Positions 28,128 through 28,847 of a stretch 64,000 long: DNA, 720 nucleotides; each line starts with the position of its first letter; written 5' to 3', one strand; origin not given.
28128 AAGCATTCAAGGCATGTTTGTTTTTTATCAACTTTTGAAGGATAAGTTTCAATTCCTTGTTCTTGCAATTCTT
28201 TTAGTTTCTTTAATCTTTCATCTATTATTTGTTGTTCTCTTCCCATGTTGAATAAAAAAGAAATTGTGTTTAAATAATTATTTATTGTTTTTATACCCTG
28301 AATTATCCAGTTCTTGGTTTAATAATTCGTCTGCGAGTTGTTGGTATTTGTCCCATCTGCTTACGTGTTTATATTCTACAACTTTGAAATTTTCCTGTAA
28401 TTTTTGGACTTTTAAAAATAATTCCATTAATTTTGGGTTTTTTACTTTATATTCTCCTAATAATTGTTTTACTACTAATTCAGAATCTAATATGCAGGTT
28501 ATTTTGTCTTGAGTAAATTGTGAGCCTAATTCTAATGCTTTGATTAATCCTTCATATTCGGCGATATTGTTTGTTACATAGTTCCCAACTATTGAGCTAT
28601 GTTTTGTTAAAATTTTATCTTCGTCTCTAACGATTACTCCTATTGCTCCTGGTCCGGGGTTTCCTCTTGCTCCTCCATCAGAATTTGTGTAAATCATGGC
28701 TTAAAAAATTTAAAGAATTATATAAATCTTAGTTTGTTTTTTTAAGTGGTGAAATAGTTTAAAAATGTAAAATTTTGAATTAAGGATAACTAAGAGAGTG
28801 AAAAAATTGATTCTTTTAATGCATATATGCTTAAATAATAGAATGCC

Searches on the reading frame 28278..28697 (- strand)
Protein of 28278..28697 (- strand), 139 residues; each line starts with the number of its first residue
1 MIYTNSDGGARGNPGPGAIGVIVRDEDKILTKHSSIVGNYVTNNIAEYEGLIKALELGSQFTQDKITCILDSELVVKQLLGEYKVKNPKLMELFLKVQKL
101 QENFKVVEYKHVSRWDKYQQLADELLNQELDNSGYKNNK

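Call 3: search_protein_families(library=pfam, proteins=[window:28278-28697:-], max_evalue=1)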
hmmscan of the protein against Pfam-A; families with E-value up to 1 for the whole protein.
window:28278-28697:- (139 aa): 2 families
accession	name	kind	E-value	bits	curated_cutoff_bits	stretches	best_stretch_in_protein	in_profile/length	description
PF13456.12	RVT_3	-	6.5e-16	58.8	21.6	1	5-114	1-110/123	Reverse transcriptase-like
PF00075.30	RNase_H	-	5.4e-08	33.6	25.8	1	6-104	8-105/141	RNase H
